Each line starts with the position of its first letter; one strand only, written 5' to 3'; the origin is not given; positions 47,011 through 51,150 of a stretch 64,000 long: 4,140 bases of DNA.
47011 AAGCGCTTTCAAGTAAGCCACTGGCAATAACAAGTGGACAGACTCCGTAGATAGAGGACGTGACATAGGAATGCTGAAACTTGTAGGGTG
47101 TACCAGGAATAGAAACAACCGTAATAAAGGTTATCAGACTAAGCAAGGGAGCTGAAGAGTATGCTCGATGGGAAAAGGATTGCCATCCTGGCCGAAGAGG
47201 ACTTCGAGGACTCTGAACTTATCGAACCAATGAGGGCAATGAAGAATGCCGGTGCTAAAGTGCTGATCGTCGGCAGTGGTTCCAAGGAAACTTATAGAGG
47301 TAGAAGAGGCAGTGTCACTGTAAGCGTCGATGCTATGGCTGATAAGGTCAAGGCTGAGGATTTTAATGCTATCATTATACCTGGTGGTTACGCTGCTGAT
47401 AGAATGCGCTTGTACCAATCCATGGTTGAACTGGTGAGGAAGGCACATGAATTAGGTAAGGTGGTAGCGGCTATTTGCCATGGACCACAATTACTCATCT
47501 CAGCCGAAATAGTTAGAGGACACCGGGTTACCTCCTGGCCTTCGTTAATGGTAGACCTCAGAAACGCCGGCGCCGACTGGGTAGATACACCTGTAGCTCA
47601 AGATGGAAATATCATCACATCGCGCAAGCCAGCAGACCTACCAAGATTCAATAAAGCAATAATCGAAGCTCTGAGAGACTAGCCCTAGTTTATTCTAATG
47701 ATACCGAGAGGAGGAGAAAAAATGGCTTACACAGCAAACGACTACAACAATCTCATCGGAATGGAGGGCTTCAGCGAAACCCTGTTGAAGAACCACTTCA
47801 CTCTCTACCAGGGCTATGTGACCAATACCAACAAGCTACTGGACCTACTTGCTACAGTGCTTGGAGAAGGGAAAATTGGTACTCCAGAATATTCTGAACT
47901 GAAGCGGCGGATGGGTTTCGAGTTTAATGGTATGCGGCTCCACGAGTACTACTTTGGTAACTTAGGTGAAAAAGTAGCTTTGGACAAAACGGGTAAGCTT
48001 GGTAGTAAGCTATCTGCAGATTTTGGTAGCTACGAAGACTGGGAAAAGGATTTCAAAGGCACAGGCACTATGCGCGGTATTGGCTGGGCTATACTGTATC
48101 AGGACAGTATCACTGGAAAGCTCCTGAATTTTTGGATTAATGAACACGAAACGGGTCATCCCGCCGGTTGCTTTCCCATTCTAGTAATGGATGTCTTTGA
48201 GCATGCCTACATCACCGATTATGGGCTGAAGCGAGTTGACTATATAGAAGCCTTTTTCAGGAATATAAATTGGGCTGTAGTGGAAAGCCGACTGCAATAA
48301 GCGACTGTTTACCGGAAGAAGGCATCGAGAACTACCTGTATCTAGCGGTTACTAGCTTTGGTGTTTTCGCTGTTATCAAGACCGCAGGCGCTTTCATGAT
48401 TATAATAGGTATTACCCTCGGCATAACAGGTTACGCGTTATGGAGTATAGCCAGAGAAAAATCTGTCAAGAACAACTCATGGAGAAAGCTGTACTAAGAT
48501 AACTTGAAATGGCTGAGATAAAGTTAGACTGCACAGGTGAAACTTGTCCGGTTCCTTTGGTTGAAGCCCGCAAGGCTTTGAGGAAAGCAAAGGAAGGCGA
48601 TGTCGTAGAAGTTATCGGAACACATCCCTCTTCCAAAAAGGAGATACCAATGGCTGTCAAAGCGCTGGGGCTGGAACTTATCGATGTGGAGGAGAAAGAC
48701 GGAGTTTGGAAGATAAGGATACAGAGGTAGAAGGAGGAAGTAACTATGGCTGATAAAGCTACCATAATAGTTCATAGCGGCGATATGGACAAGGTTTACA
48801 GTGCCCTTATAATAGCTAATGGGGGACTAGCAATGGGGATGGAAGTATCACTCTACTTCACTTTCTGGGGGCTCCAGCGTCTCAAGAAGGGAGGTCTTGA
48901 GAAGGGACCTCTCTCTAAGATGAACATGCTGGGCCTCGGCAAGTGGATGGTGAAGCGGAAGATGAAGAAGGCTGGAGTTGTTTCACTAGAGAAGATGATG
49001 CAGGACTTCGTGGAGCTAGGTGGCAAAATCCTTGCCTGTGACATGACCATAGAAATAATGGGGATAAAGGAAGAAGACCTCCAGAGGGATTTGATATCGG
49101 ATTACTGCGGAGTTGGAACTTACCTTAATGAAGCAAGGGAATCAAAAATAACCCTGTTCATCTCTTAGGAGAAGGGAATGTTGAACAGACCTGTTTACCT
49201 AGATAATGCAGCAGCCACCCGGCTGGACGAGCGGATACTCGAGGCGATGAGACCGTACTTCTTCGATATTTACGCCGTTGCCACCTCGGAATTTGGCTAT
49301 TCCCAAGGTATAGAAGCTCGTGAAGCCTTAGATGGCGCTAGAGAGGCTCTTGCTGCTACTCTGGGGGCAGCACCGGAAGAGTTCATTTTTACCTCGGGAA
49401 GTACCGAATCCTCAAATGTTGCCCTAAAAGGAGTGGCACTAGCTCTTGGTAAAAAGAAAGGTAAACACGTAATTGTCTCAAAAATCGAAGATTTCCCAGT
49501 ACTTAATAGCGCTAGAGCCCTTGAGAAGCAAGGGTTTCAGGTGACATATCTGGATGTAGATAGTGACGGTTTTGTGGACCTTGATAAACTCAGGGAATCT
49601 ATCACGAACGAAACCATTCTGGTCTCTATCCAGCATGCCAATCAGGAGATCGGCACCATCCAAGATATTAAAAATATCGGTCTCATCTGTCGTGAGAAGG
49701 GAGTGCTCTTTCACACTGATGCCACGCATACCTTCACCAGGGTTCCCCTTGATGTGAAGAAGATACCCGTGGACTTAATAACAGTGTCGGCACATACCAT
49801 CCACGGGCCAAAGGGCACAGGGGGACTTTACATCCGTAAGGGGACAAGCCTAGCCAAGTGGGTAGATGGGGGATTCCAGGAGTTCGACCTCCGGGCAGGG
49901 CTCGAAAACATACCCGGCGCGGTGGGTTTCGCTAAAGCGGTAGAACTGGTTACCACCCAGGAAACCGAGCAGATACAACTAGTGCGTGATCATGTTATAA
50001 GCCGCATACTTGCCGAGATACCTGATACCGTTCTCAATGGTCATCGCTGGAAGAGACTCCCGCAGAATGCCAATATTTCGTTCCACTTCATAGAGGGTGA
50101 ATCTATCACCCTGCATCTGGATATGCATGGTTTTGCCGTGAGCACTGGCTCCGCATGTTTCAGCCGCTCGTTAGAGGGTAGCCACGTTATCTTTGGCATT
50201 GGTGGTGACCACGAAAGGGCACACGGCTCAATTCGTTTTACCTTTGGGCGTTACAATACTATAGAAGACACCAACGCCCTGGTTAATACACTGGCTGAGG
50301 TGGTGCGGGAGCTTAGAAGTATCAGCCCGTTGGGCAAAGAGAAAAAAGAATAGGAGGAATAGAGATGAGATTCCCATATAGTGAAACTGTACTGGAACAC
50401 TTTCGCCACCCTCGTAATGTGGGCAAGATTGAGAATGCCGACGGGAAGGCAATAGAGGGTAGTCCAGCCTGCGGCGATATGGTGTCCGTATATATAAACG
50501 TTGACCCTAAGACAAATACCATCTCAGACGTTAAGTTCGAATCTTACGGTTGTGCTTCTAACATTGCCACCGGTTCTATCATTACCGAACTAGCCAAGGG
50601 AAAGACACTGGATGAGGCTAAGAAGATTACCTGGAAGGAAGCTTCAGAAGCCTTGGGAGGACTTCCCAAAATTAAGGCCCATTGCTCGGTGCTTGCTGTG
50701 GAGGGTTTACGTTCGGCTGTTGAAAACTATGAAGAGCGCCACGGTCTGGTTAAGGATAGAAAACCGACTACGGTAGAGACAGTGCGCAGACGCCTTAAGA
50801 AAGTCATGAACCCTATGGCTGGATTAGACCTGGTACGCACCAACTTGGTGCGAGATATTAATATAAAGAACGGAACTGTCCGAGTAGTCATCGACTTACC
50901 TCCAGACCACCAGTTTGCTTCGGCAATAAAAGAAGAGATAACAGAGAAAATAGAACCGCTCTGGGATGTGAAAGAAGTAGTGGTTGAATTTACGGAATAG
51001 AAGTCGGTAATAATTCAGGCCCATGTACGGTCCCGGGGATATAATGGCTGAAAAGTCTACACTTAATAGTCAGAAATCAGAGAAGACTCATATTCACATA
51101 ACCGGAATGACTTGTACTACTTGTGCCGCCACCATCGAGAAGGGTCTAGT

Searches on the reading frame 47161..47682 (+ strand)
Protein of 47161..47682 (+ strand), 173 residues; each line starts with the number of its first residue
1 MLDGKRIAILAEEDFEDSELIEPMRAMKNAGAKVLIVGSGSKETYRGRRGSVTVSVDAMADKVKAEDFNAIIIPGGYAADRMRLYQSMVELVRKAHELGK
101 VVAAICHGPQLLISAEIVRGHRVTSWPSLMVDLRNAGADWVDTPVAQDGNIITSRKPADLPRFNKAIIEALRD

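Call 9: search_protein_families(library=pfam, proteins=[window:47161-47682:+])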
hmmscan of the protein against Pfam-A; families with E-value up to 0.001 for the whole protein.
window:47161-47682:+ (173 aa): 4 families
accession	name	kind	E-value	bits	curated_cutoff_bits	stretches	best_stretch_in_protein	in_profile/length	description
PF01965.30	DJ-1_PfpI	-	1.1e-53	181.9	26.6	1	5-169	1-164/165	DJ-1/PfpI family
PF00117.34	GATase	-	0.00025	21.2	22.8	1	54-114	27-87/190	Glutamine amidotransferase class-I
PF07685.20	GATase_3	-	0.00035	20.7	27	1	53-113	26-89/196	CobB/CobQ-like glutamine amidotransferase domain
PF18011.7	Catalase_C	-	0.0005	20.1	24.6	1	3-118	1-116/150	C-terminal domain found in long catalases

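Call 57: search_protein_families(library=ncbifam, proteins=[window:47161-47682:+])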
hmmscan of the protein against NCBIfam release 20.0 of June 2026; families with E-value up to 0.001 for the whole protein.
window:47161-47682:+ (173 aa): 9 families
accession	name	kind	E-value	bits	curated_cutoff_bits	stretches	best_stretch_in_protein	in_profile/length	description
TIGR01382.1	PfpI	subfamily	3.5e-56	189.4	139.05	1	7-171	2-168/169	DJ-1/PfpI/YhbO family deglycase/protease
NF040823.1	deglyc_PfpI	equivalog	4e-42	143.9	330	1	6-170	2-164/166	deglycase PfpI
TIGR01383.1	not_thiJ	equivalog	7.1e-25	87.8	131.25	1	7-171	2-168/180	DJ-1 family glyoxalase III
NF008605.0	PRK11574.1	equivalog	2.6e-11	43.7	252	1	43-169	43-170/196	protein deglycase YajL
NF006902.0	PRK09393.1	equivalog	9.7e-06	25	425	1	49-126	60-134/327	transcriptional regulator FtrA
TIGR01737.1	FGAM_synth_I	equivalog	1.2e-05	24.8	177.8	1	59-121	32-100/228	phosphoribosylformylglycinamidine synthase I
NF003168.0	PRK04155.1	equivalog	3.8e-05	22.9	365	1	60-121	139-202/287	glyoxalase III HchA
NF008747.0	PRK11780.1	equivalog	0.00012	22.1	180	1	60-115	78-144/218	isoprenoid biosynthesis glyoxalase ElbB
NF002957.0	PRK03619.1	equivalog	0.00014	21.3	212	1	61-121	35-101/222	phosphoribosylformylglycinamidine synthase subunit PurQ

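Call 70: find_encoding_contigs(protein=window:47161-47682:+, flank=6000, max_places=8)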
Protein window:47161-47682:+ (173 aa): 12 contigs read that carry it; 8 places shown.
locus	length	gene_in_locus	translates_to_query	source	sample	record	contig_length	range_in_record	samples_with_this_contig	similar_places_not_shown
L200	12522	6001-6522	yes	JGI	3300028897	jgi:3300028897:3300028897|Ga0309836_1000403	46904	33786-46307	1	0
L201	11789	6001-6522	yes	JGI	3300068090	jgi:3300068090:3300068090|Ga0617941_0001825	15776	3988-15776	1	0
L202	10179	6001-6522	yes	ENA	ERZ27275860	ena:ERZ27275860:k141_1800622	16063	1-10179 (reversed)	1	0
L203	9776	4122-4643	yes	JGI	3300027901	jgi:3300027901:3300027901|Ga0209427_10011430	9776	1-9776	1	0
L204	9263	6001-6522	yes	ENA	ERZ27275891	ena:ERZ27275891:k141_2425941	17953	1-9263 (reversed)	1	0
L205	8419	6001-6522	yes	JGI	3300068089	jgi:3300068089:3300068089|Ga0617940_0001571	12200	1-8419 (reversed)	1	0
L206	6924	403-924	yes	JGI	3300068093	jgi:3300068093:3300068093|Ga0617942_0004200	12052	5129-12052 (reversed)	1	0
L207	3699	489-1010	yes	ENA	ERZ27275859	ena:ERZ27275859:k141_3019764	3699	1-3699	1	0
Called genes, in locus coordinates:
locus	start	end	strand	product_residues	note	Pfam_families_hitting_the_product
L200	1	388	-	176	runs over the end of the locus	PF02915:Rubrerythrin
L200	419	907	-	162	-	PF02915:Rubrerythrin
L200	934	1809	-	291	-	PF07992:Pyr_redox_2, PF13738:Pyr_redox_3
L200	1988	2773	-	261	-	PF00011:HSP20, PF17886:ArsA_HSP20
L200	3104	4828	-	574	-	PF00989:PAS, PF08448:PAS_4, PF13188:PAS_8 (weak), PF13426:PAS_9, PF08447:PAS_3, PF00512:HisKA, PF02518:HATPase_c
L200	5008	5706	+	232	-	PF00072:Response_reg, PF00486:Trans_reg_C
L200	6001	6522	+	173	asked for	PF01965:DJ-1_PfpI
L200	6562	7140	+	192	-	PF02777:Sod_Fe_C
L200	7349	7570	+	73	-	PF01206:TusA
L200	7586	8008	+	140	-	PF02635:DsrE (weak), PF13686:DrsE_2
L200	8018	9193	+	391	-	PF00266:Aminotran_5, PF01041:DegT_DnrJ_EryC1 (weak)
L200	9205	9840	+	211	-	PF01592:NifU_N, PF01883:FeS_assembly_P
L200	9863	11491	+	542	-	PF00403:HMA, PF00122:E1-E2_ATPase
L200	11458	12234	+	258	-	PF00702:Hydrolase, PF12710:HAD, PF08282:Hydrolase_3 (faint)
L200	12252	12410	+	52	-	PF04945:YHS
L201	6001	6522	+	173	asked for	PF01965:DJ-1_PfpI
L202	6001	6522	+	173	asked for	PF01965:DJ-1_PfpI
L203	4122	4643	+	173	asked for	PF01965:DJ-1_PfpI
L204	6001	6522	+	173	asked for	PF01965:DJ-1_PfpI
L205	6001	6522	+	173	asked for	PF01965:DJ-1_PfpI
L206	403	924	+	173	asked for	PF01965:DJ-1_PfpI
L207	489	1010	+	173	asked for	PF01965:DJ-1_PfpI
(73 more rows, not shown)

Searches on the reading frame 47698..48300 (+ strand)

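Call 9: search_protein_families(library=pfam, proteins=[window:47698-48300:+])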
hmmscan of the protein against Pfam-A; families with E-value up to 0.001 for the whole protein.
window:47698-48300:+ (200 aa): 1 family
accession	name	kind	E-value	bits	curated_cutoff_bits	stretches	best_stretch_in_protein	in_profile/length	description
PF02777.23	Sod_Fe_C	-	1.1e-25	90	20.9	1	98-198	2-102/102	Iron/manganese superoxide dismutases, C-terminal domain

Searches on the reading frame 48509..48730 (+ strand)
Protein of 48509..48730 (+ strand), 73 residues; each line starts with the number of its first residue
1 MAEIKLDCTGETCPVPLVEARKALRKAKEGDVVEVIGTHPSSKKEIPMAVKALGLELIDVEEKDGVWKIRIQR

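Call 9: search_protein_families(library=pfam, proteins=[window:48509-48730:+])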
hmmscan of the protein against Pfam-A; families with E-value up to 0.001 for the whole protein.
window:48509-48730:+ (73 aa): 1 family
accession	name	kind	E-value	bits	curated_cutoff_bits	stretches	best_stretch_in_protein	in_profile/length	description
PF01206.22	TusA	-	2.1e-24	85.6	28.6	1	4-73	1-70/70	Sulfurtransferase TusA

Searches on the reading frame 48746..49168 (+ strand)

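Call 9: search_protein_families(library=pfam, proteins=[window:48746-49168:+])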
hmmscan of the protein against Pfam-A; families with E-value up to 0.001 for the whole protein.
window:48746-49168:+ (140 aa): 2 families
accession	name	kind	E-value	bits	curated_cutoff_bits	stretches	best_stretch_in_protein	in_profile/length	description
PF13686.11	DrsE_2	-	1.3e-36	126.4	25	2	53-138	73-156/156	DsrE/DsrF/DrsH-like family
PF02635.20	DsrE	-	1.5e-05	25.6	22.7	1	4-115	2-91/116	DsrE/DsrF-like family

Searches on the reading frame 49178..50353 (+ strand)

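Call 9: search_protein_families(library=pfam, proteins=[window:49178-50353:+])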
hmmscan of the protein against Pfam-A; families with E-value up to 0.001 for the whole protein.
window:49178-50353:+ (391 aa): 3 families
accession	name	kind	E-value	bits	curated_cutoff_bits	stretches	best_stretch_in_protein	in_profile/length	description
PF00266.25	Aminotran_5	-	1e-67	229.2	21.5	1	6-368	1-371/371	Aminotransferase class-V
PF01041.23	DegT_DnrJ_EryC1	-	1e-06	28.6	19.8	1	76-186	45-150/360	DegT/DnrJ/EryC1/StrS aminotransferase family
PF01212.27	Beta_elim_lyase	-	4.6e-05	23.3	27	1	69-185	50-172/288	Beta-eliminating lyase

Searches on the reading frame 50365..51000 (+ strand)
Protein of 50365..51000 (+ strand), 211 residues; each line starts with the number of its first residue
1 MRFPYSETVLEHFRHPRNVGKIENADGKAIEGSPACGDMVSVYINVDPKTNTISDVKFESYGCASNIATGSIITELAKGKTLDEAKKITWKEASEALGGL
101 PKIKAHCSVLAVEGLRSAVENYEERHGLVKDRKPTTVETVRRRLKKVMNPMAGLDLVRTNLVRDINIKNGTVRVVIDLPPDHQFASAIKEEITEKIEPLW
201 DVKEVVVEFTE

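Call 9: search_protein_families(library=pfam, proteins=[window:50365-51000:+])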
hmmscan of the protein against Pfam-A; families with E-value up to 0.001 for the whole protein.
window:50365-51000:+ (211 aa): 2 families
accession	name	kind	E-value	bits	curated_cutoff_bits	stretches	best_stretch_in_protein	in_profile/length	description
PF01592.21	NifU_N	-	9.1e-42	142.6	22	1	5-126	2-124/127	NifU-like N terminal domain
PF01883.24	FeS_assembly_P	-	3.3e-15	56.5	23.5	1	138-206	2-72/73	Iron-sulfur cluster assembly protein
